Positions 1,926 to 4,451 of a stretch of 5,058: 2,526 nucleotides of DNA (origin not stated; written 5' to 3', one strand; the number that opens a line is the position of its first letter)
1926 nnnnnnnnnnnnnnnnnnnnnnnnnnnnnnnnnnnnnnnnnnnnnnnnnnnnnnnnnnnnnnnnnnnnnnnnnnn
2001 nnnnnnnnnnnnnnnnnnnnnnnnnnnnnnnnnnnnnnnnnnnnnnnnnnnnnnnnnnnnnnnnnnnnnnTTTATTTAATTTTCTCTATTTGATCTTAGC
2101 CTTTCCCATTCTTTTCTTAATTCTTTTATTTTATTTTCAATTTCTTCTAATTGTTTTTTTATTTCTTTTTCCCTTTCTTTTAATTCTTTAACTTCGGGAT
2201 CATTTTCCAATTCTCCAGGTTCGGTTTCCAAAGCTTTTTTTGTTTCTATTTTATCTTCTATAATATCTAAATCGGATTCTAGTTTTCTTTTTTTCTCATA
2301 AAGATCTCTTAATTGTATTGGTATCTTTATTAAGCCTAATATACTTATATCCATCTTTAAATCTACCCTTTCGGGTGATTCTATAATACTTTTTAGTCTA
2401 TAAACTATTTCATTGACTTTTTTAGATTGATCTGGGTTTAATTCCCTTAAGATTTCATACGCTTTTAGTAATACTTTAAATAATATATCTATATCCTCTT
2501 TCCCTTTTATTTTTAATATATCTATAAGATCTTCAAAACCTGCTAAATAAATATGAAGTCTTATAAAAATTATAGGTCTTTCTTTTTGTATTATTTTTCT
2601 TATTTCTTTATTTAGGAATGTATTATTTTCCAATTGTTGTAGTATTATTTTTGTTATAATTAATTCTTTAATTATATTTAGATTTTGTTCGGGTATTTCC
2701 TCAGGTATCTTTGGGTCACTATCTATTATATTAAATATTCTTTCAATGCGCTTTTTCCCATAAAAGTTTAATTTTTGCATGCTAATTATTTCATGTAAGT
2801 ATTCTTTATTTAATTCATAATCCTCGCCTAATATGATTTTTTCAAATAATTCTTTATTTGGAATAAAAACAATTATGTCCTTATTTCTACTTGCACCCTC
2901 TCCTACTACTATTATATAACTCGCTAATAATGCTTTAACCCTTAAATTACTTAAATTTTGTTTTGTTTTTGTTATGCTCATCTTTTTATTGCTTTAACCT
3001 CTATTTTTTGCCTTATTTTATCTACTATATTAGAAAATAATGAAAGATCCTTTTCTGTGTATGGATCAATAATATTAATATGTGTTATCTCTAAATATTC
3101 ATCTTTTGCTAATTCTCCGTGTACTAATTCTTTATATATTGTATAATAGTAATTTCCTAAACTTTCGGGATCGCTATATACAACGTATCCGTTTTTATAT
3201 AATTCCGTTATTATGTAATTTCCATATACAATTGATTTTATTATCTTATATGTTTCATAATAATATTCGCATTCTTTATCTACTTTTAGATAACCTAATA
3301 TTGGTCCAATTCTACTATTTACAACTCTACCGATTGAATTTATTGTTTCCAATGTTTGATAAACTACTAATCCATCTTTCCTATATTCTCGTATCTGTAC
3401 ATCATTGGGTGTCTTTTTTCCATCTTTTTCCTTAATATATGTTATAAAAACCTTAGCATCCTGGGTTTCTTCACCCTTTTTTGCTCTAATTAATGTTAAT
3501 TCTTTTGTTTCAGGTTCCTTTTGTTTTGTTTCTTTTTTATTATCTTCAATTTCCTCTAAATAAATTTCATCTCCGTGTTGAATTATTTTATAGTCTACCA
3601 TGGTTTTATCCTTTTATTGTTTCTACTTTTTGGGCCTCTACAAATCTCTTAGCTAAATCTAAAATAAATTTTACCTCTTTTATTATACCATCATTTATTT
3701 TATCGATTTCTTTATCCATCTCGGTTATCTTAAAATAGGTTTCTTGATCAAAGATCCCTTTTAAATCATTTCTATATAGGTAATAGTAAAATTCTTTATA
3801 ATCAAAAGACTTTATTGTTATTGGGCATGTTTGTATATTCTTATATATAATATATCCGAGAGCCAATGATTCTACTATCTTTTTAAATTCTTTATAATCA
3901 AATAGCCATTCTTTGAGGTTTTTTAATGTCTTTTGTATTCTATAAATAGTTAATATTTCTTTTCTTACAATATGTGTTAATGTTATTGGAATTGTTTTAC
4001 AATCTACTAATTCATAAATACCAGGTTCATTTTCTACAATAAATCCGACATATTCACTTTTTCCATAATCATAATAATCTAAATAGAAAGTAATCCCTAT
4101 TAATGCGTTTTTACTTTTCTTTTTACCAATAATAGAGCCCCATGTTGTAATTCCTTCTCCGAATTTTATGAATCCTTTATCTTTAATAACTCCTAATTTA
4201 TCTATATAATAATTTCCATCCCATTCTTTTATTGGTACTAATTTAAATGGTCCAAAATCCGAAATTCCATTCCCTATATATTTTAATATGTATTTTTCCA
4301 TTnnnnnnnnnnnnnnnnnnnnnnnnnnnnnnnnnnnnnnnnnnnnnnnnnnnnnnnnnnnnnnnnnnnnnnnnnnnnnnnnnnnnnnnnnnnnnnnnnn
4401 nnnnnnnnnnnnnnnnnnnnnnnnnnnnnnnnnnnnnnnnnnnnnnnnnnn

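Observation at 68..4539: Six-gene, translationally coupled operon of mostly ORFan proteins built around an AAA+ ATPase: candidate undescribed defence or mobile-element module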

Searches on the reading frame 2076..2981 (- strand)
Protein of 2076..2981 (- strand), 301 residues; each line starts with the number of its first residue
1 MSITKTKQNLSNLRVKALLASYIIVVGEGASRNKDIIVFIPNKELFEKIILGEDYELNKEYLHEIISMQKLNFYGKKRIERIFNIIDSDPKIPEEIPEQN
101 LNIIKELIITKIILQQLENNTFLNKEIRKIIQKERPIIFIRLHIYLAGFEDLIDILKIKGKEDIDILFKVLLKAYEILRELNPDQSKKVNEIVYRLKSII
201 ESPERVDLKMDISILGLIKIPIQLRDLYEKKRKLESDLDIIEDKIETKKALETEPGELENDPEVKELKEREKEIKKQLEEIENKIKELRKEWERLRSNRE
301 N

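Call 3: search_protein_families(library=pfam, proteins=[window:2076-2981:-], max_evalue=1)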
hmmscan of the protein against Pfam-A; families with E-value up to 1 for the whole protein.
window:2076-2981:- (301 aa): 7 families
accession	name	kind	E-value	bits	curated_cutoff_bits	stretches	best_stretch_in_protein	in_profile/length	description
PF21779.2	DUF6874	-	0.095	13.3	27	1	186-229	3-50/84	Family of unknown function (DUF6874)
PF00435.27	Spectrin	-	0.14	13.1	29.9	1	232-297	27-94/105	Spectrin repeat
PF10186.14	ATG14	-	0.2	11.2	33.2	1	223-297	20-90/347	Vacuolar sorting 38 and autophagy-related subunit 14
PF08663.15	HalX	-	0.33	11.8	23.2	1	246-286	17-59/68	HalX domain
PF07889.17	DUF1664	-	0.61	10.6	34.6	1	227-297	57-122/124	Protein of unknown function (DUF1664)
PF05478.16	Prominin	-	0.88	8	34.3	1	230-298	207-275/799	Prominin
PF03462.23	PCRF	-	0.89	9.8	24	0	222-288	22-90/194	PCRF domain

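Call 4: search_protein_families(library=padloc, proteins=[window:2076-2981:-], max_evalue=1)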
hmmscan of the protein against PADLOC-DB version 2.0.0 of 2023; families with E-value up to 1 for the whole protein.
window:2076-2981:- (301 aa): 1 family
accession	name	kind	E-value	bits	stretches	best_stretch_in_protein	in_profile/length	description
PDLC03859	LmuB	-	0.091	9.9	1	76-299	220-411/611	-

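Call 5: search_protein_families(library=phrogs, proteins=[window:2076-2981:-], max_evalue=1)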
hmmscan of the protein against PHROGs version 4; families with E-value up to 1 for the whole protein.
window:2076-2981:- (301 aa): 2 families
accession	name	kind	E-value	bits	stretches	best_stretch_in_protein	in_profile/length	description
phrog_73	-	head and packaging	0.023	15.4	1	174-293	167-268/287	head scaffolding protein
phrog_27110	-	unknown function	0.082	14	1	2-50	6-53/94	-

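Call 6: search_protein_families(library=ncbifam, proteins=[window:2076-2981:-], max_evalue=1)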
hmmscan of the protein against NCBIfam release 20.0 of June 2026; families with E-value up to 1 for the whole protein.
window:2076-2981:- (301 aa): 3 families
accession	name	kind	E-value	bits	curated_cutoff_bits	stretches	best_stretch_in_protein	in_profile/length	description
NF045487.1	ASRP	equivalog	0.00022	19.9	300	1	222-301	149-229/593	archaea-specific SMC-related protein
TIGR04211.1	SH3_and_anchor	equivalog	0.086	12.4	65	1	223-300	74-163/198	TIGR04211 family SH3 domain-containing protein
NF010535.0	PRK13923.1-3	equivalog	0.46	10.3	257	0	205-293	72-158/193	sporulation-specific transcriptional regulator GerR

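Call 67: search_protein_representatives(protein=window:2076-2981:-)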
Query: 301 residues. Proteins with E-value up to 0.001 (for the whole library): 7; up to 1e-10: 4; up to 1e-30: 3. The best 7 are listed.
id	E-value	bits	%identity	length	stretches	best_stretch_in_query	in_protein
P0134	1.6e-117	408.3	67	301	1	1-301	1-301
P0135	3.0e-59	217.2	42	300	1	1-298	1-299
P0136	5.2e-51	190.2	66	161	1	145-300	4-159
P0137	3.8e-14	69.3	65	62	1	51-112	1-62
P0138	7.6e-09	51.9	62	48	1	1-48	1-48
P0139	2.1e-07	47.2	51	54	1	18-70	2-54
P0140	4.2e-06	42.9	25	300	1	13-290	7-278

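Call 105: search_dna_similar(query=window:2076-2981:-, collection=phages, mode=protein, max_evalue=1, max_rows=10)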
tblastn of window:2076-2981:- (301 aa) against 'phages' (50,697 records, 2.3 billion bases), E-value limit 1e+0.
No match.

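Call 111: find_encoding_contigs(protein=P0140, flank=10000, max_places=4)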
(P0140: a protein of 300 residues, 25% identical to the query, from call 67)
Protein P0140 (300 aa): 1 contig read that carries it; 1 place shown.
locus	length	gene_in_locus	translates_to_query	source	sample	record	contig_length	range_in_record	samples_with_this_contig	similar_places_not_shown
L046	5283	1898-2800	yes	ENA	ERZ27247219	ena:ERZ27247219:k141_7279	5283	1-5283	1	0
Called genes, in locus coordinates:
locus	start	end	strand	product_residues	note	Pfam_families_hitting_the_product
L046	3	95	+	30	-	?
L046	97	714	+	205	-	-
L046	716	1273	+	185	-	-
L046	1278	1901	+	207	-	-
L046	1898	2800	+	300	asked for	-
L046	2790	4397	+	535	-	-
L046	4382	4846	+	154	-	-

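Call 112: find_encoding_contigs(protein=P0135, flank=10000, max_places=4)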
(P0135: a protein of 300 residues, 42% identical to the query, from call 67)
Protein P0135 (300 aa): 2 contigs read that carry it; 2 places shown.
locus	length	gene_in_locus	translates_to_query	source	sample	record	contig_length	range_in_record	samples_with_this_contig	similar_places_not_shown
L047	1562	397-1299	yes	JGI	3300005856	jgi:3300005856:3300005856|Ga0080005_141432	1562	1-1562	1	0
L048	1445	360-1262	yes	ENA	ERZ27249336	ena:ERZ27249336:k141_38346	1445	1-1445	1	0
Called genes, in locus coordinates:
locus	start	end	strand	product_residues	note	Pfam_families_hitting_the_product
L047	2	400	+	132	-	?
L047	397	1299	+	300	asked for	-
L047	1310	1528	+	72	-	-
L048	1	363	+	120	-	?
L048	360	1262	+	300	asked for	-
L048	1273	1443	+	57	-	?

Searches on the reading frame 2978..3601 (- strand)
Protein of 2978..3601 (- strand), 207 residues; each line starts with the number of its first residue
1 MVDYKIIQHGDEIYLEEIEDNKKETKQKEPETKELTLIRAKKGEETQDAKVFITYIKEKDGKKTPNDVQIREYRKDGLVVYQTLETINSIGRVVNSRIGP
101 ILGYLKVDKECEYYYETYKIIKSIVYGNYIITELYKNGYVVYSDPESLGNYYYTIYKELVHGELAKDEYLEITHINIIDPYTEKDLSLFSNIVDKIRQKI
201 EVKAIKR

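Call 3: search_protein_families(library=pfam, proteins=[window:2978-3601:-], max_evalue=1)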
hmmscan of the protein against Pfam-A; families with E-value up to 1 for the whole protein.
window:2978-3601:- (207 aa): 2 families
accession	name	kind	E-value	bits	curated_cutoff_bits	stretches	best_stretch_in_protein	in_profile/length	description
PF08576.15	DUF1764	-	0.051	14.8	27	1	14-84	10-77/100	Eukaryotic protein of unknown function (DUF1764)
PF09630.15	DUF2024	-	0.3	11.4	27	1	49-81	3-35/81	Domain of unknown function (DUF2024)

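Call 4: search_protein_families(library=padloc, proteins=[window:2978-3601:-], max_evalue=1)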
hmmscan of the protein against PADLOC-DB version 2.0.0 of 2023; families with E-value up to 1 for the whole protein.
window:2978-3601:- (207 aa): 0 families

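Call 5: search_protein_families(library=phrogs, proteins=[window:2978-3601:-], max_evalue=1)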
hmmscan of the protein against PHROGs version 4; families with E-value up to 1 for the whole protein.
window:2978-3601:- (207 aa): 2 families
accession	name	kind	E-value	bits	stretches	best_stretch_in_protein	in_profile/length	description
phrog_6785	-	unknown function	0.56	10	1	19-81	8-69/396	-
phrog_4915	-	unknown function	0.8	10.4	0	118-146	65-93/114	-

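Call 6: search_protein_families(library=ncbifam, proteins=[window:2978-3601:-], max_evalue=1)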
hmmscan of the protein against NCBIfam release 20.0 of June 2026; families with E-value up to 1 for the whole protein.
window:2978-3601:- (207 aa): 0 families

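Call 48: find_homologous_proteins(query=window:2978-3601:-, max_evalue=0.01)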
Query window:2978-3601:- (207 aa): 56 proteins with E <= 0.01 among 223 candidates.
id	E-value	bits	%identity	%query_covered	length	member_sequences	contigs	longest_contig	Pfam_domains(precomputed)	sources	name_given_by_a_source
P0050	1.3e-126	438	100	100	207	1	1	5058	-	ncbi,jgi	jgi:hypothetical protein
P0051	3.0e-110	384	85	100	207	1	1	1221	-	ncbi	-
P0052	1.9e-109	382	85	100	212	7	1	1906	-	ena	-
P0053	2.1e-108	378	83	100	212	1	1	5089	-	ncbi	ncbi:MAG: hypothetical protein RXQ77_02480 [Candidatus Nanopusillus sp.]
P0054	4.4e-107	374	81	100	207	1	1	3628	-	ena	-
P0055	3.0e-105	368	83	100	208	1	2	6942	-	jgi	-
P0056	8.6e-105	367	82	100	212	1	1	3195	-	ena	-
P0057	1.5e-104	366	83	100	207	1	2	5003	-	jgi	-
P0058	2.6e-104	365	81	100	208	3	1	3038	-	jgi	jgi:hypothetical protein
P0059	1.0e-103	363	81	99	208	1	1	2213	-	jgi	-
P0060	6.4e-103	361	81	100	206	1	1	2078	-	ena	-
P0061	1.4e-102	359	80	100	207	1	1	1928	-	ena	-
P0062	1.6e-102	359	80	100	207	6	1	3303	-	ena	-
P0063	5.7e-102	357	80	100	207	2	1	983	-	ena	-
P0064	1.9e-101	356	79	100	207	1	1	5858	-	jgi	-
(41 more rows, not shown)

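Call 60: predict_structure(alignment_id=A5)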
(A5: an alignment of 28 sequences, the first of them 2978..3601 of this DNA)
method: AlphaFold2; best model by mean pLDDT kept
length: 207 residues; sequences in the alignment: 28
mean_pLDDT: 81.8   pTM: 0.75
mean pLDDT of the five models: 81.8, 81.4, 79.9, 73.2, 69.9
residues with pLDDT >= 90: 84; 70-90: 86; 50-70: 20; < 50: 17
segments of 3 or more residues with pLDDT < 50: 20-30
pLDDT, mean of each block of 10 residues (from residue 1): 53 53 40 79 80 82 84 87 89 91 92 93 94 91 87 93 94 89 82 90 70
secondary structure, 60 per line:
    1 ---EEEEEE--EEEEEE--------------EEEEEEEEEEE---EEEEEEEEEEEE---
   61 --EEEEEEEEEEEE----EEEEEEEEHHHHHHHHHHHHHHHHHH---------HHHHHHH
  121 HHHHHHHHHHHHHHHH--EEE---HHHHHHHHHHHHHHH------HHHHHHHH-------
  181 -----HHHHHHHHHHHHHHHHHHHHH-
elements in order: E4-9 E12-17 E32-42 E46-57 E63-74 E79-86 H87-104 H114-136 E139-141 H145-159 H166-173 H186-206

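Call 65: fold_search(model_id=the predicted structure, library=pdb)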
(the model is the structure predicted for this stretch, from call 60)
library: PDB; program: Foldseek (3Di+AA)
matches with E <= 10: 489; with E <= 0.001: 0
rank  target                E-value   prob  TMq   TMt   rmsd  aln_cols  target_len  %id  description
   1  3d2e_A                1.1e-01  0.11  0.15  0.06  29.0       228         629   14  Crystal structure of a complex of Sse1p and Hsp70, Selenomethionine-labeled crystals (released 2008-06-17)
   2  3hx8_A                1.3e-01  0.25  0.14  0.20   5.9        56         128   21  Crystal structure of putative ketosteroid isomerase (NP_103587.1) from Mesorhizobium loti at 1.45 A resolution (released 2009-07-07)
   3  2qxl_A                1.4e-01  0.11  0.16  0.07  27.7       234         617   14  Crystal Structure Analysis of Sse1, a yeast Hsp110 (released 2007-10-23)
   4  9eoy_B                3.4e-01  0.25  0.16  0.23   5.3        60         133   15  Structure of Thr354Asn, Glu355Gln, Thr412Asn, Ile414Met, Ile464His, and Phe467Met mutant human CaMKII alpha hub bound  (released 2024-09-25)
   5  3hx8_B                3.4e-01  0.16  0.15  0.20   5.8        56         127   21  Crystal structure of putative ketosteroid isomerase (NP_103587.1) from Mesorhizobium loti at 1.45 A resolution (released 2009-07-07)
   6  6tky_A                3.8e-01  0.08  0.18  0.11  16.1       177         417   14  Crystal structure of the DHR2 domain of DOCK10 in complex with CDC42 (released 2020-01-22)
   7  3nh0_B                4.3e-01  0.04  0.13  0.13  17.8       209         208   11  Crystal structure of RNase T in complex with a non-preferred ssDNA (AAC) (released 2011-02-16)
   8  5z68_B                4.5e-01  0.06  0.16  0.10  17.5       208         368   10  Structure of the recombination mediator protein RecF-ATP in RecFOR pathway (released 2018-04-18)
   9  3d2e_C                4.5e-01  0.04  0.14  0.06  28.8       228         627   13  Crystal structure of a complex of Sse1p and Hsp70, Selenomethionine-labeled crystals (released 2008-06-17)
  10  7ury_G                4.8e-01  0.21  0.16  0.23   5.4        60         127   17  Tetradecameric hub domain of CaMKII beta (released 2022-05-11)
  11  5c7q_A                4.8e-01  0.08  0.08  0.09  14.9        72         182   15  Crystal Structure of the Bdellovibrio bacteriovorus Nucleoside Diphosphate Sugar Hydrolase (released 2016-01-20)
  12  7ury_F                5.1e-01  0.18  0.16  0.23   5.5        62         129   13  Tetradecameric hub domain of CaMKII beta (released 2022-05-11)
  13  1lnh                  5.1e-01  0.10  0.16  0.05  18.3       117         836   10  LIPOXYGENASE-3(SOYBEAN) NON-HEME FE(II) METALLOPROTEIN (released 1997-02-02)
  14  7ury_B                5.4e-01  0.20  0.16  0.23   5.3        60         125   13  Tetradecameric hub domain of CaMKII beta (released 2022-05-11)
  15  2i9w                  5.4e-01  0.14  0.15  0.17   6.0        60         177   15  Crystal structure of a sec-c motif containing protein (psyc_2064) from psychrobacter arcticus at 1.75 A resolution (released 2006-09-19)
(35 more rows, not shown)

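Call 77: fold_search(model_id=the predicted structure, library=viral)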
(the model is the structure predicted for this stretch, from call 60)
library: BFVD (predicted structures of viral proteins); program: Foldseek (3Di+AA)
matches with E <= 10: 950; with E <= 0.001: 0
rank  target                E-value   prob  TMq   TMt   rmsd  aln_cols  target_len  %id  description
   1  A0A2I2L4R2            1.6e-02  0.44  0.21  0.18  20.7       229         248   12  Uncharacterized protein [Orpheovirus IHUMI-LCC2]
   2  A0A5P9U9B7            3.7e-02  0.93  0.40  0.44   7.9       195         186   11  (no name in the UniProt tables at hand)
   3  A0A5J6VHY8            3.9e-02  0.87  0.23  0.33  18.6       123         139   10  Uncharacterized protein [Megaviridae environmental sample]
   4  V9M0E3                6.3e-02  0.41  0.23  0.26  15.5       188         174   10  Uncharacterized protein [Vibrio phage VP4B]
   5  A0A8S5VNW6            7.1e-02  0.21  0.18  0.23  17.8       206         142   10  (no name in the UniProt tables at hand)
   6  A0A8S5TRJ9            8.0e-02  0.16  0.16  0.15  16.8       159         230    9  Uncharacterized protein [Siphoviridae sp. ct1SN28]
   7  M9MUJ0                9.0e-02  0.28  0.15  0.22  17.3       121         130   12  (no name in the UniProt tables at hand)
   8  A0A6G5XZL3            1.0e-01  0.82  0.16  0.22   7.8        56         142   18  (no name in the UniProt tables at hand)
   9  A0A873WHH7            1.0e-01  0.44  0.29  0.40   8.0       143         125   10  Uncharacterized protein [Streptomyces phage Sycamore]
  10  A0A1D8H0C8            1.0e-01  0.12  0.17  0.11  16.1       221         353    8  Envelope glycoprotein gH (Fragment) [Sea otter herpesvirus]
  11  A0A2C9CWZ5            1.1e-01  0.30  0.15  0.18  10.8        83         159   10  Uncharacterized protein [Yersinia phage fHe-Yen9-04]
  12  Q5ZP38                1.1e-01  0.14  0.20  0.11  17.8       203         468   12  Uncharacterized protein [Bracoviriform congregatae]
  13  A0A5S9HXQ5            1.1e-01  0.10  0.16  0.18  13.4       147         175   12  Uncharacterized protein [Tenacibaculum phage PTm1]
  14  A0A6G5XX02            1.2e-01  0.33  0.28  0.18  14.0       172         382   10  (no name in the UniProt tables at hand)
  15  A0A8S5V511            1.4e-01  0.41  0.12  0.31   7.0        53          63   11  Uncharacterized protein [Siphoviridae sp. ctjsp22]
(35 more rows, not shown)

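Call 87: search_solved_structures(query=A5, max_evalue=10)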
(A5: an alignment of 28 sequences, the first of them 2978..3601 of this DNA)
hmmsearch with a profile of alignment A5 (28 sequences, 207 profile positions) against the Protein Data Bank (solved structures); distinct sequences matched with E-value up to 10: 1.
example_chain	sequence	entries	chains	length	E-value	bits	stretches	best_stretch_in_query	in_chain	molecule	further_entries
6fdy_U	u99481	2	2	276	0.39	13.7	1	30-86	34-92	Serine/threonine-protein kinase ULK3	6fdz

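Call 92: search_protein_families(library=pfam, alignment_id=A5, max_evalue=1)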
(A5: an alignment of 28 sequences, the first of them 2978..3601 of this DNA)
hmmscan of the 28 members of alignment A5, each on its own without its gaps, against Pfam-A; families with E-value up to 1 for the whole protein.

A. member 1, window:2978-3601:- (207 aa): 2 families
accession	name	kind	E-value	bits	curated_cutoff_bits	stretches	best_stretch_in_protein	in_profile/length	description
PF08576.15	DUF1764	-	0.051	14.8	27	1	14-84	10-77/100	Eukaryotic protein of unknown function (DUF1764)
PF09630.15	DUF2024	-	0.3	11.4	27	1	49-81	3-35/81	Domain of unknown function (DUF2024)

B. families by the number of members that match (of 28 scanned): 11 families
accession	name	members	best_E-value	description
PF09630.15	DUF2024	9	0.039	Domain of unknown function (DUF2024)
PF08576.15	DUF1764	5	0.051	Eukaryotic protein of unknown function (DUF1764)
PF16677.11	GP3_package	2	0.056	DNA-packaging protein gp3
PF04688.18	Holin_SPP1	2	0.057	SPP1 phage holin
PF13470.12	PIN_3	2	0.062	PIN domain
PF01406.26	tRNA-synt_1e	1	0.009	tRNA synthetases class I (C) catalytic domain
PF11238.13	DUF3039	1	0.049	Protein of unknown function (DUF3039)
PF24815.1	HMG_WDHD1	1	0.11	WDHD1 HMG box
PF16729.10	DUF5067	1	0.23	Domain of unknown function (DUF5067)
PF20299.4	NARF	1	0.48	Nucleotidyltransferase-Associated Rossmannoid Fold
PF24898.2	GGDEF_GdpP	1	0.6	Cyclic-di-AMP phosphodiesterase GdpP-like, GGDEF domain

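Call 104: search_dna_similar(query=window:2978-3601:-, collection=phages, mode=protein, max_evalue=1, max_rows=10)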
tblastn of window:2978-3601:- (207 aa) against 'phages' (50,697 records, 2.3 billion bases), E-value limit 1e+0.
No match.

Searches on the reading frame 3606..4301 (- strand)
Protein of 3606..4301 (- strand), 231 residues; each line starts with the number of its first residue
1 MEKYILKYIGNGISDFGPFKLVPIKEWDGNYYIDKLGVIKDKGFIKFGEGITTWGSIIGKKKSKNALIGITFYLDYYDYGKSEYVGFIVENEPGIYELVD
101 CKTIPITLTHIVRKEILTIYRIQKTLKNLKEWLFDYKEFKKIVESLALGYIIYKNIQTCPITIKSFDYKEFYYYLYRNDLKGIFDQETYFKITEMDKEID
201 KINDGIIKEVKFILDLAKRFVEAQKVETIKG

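Call 3: search_protein_families(library=pfam, proteins=[window:3606-4301:-], max_evalue=1)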
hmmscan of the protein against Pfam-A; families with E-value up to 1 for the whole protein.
window:3606-4301:- (231 aa): 0 families

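Call 4: search_protein_families(library=padloc, proteins=[window:3606-4301:-], max_evalue=1)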
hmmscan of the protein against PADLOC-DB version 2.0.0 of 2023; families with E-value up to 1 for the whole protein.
window:3606-4301:- (231 aa): 0 families

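Call 5: search_protein_families(library=phrogs, proteins=[window:3606-4301:-], max_evalue=1)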
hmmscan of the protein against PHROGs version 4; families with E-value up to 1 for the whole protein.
window:3606-4301:- (231 aa): 1 family
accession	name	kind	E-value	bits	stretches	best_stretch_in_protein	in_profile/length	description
phrog_11619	-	other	0.042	14.3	1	127-201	18-85/186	DNA methyltransferase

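Call 6: search_protein_families(library=ncbifam, proteins=[window:3606-4301:-], max_evalue=1)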
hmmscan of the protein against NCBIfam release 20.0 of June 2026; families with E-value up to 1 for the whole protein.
window:3606-4301:- (231 aa): 1 family
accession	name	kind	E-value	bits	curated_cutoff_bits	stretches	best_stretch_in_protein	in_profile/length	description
NF033427.2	PSM_alpha_Shaem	equivalog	0.0055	16.9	33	1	204-219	5-20/20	alpha family phenol-soluble modulin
